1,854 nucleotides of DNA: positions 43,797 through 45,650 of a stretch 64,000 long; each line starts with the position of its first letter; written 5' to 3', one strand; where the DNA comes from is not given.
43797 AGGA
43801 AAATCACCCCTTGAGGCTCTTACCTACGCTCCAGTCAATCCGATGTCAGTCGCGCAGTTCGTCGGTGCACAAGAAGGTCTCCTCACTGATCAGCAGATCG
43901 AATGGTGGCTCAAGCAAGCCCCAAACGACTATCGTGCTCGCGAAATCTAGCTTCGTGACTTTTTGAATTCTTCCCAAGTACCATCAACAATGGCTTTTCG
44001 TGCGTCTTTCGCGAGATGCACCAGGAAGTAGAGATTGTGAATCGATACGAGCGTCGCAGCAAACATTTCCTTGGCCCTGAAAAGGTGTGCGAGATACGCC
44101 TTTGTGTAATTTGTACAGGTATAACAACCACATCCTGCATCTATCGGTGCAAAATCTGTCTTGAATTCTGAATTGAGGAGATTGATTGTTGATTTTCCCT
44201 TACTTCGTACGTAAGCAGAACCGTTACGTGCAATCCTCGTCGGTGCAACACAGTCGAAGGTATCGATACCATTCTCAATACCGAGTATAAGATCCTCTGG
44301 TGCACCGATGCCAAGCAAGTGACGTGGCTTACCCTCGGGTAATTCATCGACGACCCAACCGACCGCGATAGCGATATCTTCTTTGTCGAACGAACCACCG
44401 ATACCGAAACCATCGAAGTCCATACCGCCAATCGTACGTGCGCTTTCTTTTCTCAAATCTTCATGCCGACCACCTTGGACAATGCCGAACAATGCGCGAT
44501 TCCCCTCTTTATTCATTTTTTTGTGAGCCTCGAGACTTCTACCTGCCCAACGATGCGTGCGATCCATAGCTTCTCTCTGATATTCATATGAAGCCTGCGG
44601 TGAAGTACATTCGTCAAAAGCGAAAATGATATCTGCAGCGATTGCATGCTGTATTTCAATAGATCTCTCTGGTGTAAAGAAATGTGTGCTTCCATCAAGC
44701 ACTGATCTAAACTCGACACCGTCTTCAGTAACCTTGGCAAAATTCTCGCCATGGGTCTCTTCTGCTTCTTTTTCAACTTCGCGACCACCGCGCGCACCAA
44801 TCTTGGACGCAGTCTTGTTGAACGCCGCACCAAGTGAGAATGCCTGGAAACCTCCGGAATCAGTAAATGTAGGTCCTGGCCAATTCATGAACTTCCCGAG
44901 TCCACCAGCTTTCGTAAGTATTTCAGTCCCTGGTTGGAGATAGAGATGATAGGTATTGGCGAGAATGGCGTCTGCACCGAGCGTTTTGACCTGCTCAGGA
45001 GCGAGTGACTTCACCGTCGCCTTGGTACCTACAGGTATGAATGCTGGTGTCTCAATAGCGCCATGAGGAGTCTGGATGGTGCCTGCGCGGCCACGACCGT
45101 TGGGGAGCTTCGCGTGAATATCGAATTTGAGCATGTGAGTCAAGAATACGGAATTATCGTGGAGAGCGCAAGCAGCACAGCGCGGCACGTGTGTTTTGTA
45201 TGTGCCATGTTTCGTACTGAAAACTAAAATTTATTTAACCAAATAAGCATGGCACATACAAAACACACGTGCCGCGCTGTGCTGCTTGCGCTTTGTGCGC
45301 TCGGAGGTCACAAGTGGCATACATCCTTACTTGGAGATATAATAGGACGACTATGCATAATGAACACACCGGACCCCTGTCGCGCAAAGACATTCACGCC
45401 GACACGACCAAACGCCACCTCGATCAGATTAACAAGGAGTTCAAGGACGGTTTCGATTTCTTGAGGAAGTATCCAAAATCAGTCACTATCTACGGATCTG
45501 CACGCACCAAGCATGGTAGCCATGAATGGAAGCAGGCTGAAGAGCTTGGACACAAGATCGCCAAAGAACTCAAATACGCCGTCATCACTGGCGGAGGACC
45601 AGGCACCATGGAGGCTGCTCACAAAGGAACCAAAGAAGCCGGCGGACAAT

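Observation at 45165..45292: Perfect 45-bp inverted repeat in the divergent tgt / LOG-family promoter region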

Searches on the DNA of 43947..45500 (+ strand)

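Call 12: search_dna_similar(query=window:45100-45360:+, collection=phages, mode=distant)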
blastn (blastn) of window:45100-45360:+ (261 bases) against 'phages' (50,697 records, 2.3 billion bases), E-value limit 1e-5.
No match.

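Call 13: search_dna_similar(query=window:45100-45360:+, collection=plasmids, mode=distant)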
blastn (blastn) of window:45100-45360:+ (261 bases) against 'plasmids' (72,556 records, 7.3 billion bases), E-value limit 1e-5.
No match.
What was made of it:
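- Tried and rejected: No match (calls 12, 13).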

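Call 39: search_rna_families(source=window, start=44900, end=45500, threshold=evalue, max_evalue=10)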
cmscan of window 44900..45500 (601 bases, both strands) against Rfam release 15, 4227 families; matches with E-value up to 10: 19.
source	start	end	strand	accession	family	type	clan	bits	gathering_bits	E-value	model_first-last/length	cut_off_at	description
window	45175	45282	-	RF03879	mir-2831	Gene; miRNA;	-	49.9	90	2.6e-09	1-75/75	no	mir-2831 microRNA precursor family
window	45159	45300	+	RF03828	MIR831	Gene; miRNA;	-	46.7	100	1.6e-08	1-181/181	no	MIR831 microRNA precursor family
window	45170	45287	-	RF01996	mir-995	Gene; miRNA;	-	46.5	72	2.3e-08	1-88/88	no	mir-995 microRNA precursor family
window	45161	45298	-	RF03828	MIR831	Gene; miRNA;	-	45.9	100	2.5e-08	1-181/181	no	MIR831 microRNA precursor family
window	45157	45299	+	RF00793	mir-497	Gene; miRNA;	-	34.8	62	3.5e-05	1-85/85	no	mir-497 microRNA precursor family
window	45173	45284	-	RF01029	mir-649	Gene; miRNA;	-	33.6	100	9e-05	1-93/93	no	mir-649 microRNA precursor family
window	45157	45300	+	RF00455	mir-15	Gene; miRNA;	CL00085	33.5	57.3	1.6e-06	1-88/88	no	mir-15 microRNA precursor family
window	45189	45268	-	RF03284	mir-4637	Gene; miRNA;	-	32.7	89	0.00017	1-84/84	no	mir-4637 microRNA precursor family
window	45166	45286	-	RF00793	mir-497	Gene; miRNA;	-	31.6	62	0.00023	15-77/85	no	mir-497 microRNA precursor family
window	45186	45271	-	RF04052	mir-466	Gene; miRNA;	-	29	85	0.0016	1-80/80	no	mir-466 microRNA precursor family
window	45157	45300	-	RF00455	mir-15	Gene; miRNA;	CL00085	28.5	57.3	6e-05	1-88/88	no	mir-15 microRNA precursor family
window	45176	45282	-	RF03749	MIR2617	Gene; miRNA;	-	28.2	46.5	0.013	1-86/86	no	MIR2617 microRNA precursor family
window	45186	45271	+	RF04052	mir-466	Gene; miRNA;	-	28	85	0.0029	1-80/80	no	mir-466 microRNA precursor family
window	45188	45271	+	RF03339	mir-3047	Gene; miRNA;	-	26.3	53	0.0066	1-61/61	no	mir-3047 microRNA precursor family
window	45186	45269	-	RF03339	mir-3047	Gene; miRNA;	-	26.1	53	0.0073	1-61/61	no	mir-3047 microRNA precursor family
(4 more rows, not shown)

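Call 40: search_rna_families(sources=[L009, L015, L018, L019, L022, L025, L029, L050], threshold=gathering)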
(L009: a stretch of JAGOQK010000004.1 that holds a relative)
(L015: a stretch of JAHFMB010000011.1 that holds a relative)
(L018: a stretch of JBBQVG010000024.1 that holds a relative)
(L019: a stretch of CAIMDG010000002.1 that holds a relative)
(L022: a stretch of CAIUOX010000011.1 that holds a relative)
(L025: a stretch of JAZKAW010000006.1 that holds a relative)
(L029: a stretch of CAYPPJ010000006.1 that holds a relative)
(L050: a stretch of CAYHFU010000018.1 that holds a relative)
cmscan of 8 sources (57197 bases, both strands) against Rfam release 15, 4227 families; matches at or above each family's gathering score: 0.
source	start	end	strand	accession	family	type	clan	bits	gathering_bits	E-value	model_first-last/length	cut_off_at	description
